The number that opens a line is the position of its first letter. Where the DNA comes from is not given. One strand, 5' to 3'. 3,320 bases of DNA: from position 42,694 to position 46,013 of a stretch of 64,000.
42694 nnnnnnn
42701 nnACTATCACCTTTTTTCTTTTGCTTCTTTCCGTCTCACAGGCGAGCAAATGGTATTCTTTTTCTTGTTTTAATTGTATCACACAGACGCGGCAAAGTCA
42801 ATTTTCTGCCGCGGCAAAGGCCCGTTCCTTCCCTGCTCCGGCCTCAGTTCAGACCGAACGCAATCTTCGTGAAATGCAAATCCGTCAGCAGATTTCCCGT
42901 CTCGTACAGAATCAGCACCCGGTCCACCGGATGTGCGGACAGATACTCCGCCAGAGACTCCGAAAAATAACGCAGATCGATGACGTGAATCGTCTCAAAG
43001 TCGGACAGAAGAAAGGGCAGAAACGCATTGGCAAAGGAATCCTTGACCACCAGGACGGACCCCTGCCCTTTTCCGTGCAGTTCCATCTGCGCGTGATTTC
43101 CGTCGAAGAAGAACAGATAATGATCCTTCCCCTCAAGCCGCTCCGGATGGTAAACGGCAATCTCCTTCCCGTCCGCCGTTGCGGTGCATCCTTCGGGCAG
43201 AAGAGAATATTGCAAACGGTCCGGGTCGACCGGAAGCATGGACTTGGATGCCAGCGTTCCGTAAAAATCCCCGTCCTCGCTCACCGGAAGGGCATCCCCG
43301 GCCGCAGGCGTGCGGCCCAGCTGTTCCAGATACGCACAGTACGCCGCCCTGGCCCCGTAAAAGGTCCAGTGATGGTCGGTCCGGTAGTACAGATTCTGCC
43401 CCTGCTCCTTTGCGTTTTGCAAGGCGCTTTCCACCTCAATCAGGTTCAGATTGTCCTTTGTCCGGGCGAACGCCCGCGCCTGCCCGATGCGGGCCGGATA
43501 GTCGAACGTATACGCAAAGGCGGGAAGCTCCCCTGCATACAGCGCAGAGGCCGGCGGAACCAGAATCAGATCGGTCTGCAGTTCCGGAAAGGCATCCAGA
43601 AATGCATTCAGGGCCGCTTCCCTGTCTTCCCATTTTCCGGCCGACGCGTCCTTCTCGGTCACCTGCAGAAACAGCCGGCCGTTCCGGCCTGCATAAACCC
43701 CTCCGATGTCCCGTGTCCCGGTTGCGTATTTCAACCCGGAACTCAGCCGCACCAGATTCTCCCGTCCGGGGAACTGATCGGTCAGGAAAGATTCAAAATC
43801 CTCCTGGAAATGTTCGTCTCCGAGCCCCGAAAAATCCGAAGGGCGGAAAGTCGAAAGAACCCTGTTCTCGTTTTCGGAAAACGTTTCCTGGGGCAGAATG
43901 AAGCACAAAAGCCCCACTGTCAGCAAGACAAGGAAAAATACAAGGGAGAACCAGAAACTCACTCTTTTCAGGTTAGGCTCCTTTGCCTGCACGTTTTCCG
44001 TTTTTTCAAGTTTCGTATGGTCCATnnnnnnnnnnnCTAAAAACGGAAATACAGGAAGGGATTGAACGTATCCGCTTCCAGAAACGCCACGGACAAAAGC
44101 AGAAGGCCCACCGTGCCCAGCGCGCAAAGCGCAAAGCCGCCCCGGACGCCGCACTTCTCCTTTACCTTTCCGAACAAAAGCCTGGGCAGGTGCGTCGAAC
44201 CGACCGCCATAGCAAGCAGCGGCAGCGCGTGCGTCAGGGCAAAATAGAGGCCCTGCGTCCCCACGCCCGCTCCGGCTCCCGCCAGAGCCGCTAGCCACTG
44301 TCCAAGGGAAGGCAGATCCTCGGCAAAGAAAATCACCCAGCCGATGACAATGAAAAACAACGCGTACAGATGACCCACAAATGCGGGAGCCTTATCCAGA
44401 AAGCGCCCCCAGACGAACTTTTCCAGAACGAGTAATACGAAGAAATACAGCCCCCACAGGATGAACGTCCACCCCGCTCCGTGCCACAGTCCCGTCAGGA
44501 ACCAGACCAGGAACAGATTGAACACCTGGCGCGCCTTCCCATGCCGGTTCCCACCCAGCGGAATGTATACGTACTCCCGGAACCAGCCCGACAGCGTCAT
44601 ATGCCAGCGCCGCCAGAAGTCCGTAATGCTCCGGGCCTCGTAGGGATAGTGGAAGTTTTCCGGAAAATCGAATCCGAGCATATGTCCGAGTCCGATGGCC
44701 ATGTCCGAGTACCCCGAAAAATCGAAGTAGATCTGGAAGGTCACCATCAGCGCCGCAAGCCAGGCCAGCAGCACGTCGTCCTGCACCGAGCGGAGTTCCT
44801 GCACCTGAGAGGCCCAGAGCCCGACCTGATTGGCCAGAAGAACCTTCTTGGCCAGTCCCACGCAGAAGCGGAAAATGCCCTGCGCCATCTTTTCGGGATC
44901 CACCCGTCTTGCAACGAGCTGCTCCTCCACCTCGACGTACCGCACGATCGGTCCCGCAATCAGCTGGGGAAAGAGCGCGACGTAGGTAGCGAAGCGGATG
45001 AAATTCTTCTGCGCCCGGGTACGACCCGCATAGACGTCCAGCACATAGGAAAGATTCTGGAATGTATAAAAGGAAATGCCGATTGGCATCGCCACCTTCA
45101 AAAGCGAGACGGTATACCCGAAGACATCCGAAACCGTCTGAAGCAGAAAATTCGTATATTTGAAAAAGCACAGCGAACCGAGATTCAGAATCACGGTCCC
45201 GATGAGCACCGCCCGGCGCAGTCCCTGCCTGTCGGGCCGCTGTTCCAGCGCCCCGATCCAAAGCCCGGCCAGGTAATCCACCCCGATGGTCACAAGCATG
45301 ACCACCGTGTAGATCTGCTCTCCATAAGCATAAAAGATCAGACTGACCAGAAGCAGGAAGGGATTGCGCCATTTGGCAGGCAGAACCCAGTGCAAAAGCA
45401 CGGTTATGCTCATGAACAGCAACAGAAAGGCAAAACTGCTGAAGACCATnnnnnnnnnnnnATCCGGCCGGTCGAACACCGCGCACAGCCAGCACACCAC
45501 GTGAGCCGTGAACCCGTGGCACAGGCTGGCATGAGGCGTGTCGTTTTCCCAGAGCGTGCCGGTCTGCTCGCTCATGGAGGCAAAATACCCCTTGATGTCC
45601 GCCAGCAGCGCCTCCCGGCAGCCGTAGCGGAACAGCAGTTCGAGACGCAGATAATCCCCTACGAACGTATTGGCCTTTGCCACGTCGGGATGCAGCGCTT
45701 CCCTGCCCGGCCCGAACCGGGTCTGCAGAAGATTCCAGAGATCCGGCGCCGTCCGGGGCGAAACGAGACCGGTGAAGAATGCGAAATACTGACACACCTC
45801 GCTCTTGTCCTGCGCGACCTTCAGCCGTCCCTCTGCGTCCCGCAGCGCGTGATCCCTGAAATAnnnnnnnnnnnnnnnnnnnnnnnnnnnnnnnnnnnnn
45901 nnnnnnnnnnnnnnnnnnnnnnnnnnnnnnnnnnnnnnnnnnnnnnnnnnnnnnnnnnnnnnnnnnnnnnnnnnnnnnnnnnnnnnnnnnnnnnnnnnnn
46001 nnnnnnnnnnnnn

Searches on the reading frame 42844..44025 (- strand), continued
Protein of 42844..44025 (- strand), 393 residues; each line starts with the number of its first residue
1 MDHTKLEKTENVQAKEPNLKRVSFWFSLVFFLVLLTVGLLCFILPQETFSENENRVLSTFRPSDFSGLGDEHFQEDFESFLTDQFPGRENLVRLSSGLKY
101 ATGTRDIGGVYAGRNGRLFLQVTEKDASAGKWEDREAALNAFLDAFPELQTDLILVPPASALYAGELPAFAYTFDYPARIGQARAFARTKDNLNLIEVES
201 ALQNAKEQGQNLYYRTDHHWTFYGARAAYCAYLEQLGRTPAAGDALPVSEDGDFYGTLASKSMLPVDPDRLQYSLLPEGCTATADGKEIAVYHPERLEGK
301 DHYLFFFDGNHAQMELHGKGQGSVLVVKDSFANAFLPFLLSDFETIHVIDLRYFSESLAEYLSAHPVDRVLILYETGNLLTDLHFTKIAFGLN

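Call 39: find_related_loci(query=window:42844-44025:-, collection=metagenome_contigs, flank=10000)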
Query window:42844-44025:- (393 aa) in metagenome_contigs; peptide patterns used: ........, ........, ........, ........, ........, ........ (x = any residue, [..] = any of these).
27 stretches matched a pattern, but none encodes a relative of the query by tblastn (E <= 1e-3).

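Call 43: find_related_loci(query=A2, collection=metagenome_contigs, flank=10000)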
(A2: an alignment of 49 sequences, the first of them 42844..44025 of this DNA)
Query A2 (393 aa) in metagenome_contigs; peptide patterns used: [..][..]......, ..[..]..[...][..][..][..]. (x = any residue, [..] = any of these).
600 stretches matched a pattern (row limit reached: there are more); 568 encode a relative of the query (tblastn E <= 1e-3); the best 80 are kept; 80 distinct loci.
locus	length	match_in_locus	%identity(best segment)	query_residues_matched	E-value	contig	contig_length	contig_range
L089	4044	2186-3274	32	20-378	2e-53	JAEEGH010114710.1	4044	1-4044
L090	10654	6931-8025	31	19-390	3e-53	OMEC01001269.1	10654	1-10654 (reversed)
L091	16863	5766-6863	31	19-390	2e-53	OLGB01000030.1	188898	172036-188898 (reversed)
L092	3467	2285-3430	34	20-389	3e-53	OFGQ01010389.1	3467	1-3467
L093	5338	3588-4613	33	19-360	5e-53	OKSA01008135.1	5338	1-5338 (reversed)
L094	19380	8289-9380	35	34-385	3e-52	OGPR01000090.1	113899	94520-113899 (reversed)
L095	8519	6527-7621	31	19-390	3e-52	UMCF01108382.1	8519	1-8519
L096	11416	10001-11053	37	30-378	2e-51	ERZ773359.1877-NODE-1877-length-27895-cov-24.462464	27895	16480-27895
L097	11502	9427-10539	33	29-392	1e-51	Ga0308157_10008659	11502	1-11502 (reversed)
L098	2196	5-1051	33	39-382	3e-52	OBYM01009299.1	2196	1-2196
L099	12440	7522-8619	34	25-382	1e-51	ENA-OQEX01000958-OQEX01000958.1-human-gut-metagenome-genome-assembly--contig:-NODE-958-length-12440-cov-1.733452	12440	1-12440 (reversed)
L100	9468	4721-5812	35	34-385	1e-51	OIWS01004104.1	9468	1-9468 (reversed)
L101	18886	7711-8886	30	16-390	2e-51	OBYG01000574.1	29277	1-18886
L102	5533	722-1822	30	42-392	3e-51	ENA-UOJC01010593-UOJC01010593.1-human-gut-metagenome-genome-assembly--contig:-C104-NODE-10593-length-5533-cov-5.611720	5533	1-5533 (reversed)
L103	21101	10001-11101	30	42-392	3e-51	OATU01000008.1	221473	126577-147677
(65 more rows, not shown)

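Call 63: find_encoding_contigs(protein=P0123, flank=8000, max_places=2)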
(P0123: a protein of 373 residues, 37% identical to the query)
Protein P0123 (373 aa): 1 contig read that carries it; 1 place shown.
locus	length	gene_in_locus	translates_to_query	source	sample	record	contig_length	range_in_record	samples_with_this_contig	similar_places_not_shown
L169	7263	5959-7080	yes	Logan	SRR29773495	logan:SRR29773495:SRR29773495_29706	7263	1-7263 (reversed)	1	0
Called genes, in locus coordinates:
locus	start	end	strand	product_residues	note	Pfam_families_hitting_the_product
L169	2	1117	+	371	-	?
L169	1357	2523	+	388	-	PF14270:DUF4358, PF13472:Lipase_GDSL_2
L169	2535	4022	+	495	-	PF03062:MBOAT, PF13813:MBOAT_2 (weak)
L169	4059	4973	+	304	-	PF13175:AAA_15 (faint), PF00005:ABC_tran, PF13304:AAA_21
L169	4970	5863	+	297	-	PF01061:ABC2_membrane, PF12698:ABC2_membrane_3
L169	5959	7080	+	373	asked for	PF16822:ALGX, PF14286:DHHW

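Call 64: find_encoding_contigs(protein=P0122, flank=8000, max_places=2)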
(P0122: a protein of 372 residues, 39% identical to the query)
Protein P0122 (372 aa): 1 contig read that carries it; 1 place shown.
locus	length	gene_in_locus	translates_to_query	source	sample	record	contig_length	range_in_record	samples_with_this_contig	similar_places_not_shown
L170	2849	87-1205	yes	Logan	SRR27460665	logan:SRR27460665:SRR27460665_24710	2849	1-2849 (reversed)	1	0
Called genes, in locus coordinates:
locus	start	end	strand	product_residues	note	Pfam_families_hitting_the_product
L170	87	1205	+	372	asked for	PF14286:DHHW, PF16822:ALGX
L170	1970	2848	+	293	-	?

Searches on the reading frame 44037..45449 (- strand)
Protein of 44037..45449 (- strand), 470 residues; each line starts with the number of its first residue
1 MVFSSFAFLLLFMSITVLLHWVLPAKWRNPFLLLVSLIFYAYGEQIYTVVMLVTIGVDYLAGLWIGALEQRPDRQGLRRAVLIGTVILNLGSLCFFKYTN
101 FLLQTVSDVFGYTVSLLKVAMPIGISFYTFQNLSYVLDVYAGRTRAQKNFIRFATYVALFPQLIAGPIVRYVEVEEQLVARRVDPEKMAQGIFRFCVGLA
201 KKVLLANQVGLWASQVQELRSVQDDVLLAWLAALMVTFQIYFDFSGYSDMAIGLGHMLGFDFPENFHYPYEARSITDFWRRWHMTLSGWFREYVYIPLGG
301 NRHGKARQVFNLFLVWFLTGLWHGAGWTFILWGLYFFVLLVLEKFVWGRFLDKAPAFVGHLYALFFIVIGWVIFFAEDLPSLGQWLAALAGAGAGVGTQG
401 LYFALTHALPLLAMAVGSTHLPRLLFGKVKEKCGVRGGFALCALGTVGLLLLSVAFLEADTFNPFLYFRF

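Call 6: search_protein_families(library=pfam, proteins=[window:44037-45449:-], max_evalue=0.01)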
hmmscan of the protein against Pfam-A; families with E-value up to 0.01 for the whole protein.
window:44037-45449:- (470 aa): 2 families
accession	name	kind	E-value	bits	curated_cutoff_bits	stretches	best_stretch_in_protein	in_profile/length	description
PF03062.24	MBOAT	-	1.4e-31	110.4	27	1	149-376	80-327/337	MBOAT, membrane-bound O-acyltransferase family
PF13813.11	MBOAT_2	-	6.1e-07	30.1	25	1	263-328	2-69/85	Membrane bound O-acyl transferase family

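Call 7: search_protein_families(library=ncbifam, proteins=[window:44037-45449:-], max_evalue=0.01)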
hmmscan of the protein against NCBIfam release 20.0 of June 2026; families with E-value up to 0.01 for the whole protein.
window:44037-45449:- (470 aa): 1 family
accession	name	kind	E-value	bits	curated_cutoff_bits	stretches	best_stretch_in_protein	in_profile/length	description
TIGR04091.1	LTA_dltB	equivalog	1.1e-43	150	375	1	6-350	8-344/380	D-alanyl-lipoteichoic acid biosynthesis protein DltB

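Call 10: search_solved_structures(query=window:44037-45449:-, max_evalue=0.01, show_alignments=1)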
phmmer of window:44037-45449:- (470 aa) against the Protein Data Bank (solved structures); distinct sequences matched with E-value up to 0.01: 2.
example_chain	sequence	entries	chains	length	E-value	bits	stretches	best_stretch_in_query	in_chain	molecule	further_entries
6bug_C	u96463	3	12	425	1.1e-23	87.2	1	105-343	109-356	D-alanyl transfer protein DltB | Integral membrane protein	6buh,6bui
8jem_A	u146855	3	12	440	1.2e-23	87.1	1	105-343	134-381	Teichoic acid D-alanyltransferase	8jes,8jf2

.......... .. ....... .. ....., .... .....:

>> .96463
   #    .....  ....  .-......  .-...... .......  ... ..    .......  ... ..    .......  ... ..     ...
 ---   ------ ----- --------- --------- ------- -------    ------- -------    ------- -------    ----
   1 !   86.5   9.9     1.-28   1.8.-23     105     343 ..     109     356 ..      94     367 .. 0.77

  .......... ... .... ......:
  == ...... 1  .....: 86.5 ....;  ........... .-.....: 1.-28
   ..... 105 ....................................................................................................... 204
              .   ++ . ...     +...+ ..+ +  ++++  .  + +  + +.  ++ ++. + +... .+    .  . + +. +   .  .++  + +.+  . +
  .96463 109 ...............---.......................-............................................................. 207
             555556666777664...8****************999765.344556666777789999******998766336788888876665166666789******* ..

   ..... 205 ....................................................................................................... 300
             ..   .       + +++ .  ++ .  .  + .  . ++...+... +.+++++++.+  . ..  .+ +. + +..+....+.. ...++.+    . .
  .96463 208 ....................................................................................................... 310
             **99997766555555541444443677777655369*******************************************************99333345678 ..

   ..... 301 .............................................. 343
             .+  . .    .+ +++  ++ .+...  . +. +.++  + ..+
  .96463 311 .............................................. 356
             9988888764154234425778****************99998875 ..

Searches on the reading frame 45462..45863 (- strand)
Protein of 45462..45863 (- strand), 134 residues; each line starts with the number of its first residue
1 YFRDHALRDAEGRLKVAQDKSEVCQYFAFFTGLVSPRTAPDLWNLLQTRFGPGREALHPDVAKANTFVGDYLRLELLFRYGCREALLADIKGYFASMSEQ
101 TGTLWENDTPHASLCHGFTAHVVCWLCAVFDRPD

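Call 46: search_solved_structures(query=window:45462-45863:-, max_evalue=10, show_alignments=5)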
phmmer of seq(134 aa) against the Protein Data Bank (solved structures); distinct sequences matched with E-value up to 10: 4.
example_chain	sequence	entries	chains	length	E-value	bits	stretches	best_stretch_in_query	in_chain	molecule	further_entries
1df3_A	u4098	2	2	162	1.3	12.5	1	74-111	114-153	MAJOR URINARY PROTEIN | Major urinary protein 2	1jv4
1mup_A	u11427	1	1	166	1.4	12.4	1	74-111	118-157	MAJOR URINARY PROTEIN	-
1qy0_A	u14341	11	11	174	1.7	12.2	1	74-111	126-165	Major urinary protein | Novel member of the major urinary protein (Mup) gene family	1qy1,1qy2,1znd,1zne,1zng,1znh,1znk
2lb6_A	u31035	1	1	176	1.7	12.2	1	74-111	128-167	Major urinary protein 6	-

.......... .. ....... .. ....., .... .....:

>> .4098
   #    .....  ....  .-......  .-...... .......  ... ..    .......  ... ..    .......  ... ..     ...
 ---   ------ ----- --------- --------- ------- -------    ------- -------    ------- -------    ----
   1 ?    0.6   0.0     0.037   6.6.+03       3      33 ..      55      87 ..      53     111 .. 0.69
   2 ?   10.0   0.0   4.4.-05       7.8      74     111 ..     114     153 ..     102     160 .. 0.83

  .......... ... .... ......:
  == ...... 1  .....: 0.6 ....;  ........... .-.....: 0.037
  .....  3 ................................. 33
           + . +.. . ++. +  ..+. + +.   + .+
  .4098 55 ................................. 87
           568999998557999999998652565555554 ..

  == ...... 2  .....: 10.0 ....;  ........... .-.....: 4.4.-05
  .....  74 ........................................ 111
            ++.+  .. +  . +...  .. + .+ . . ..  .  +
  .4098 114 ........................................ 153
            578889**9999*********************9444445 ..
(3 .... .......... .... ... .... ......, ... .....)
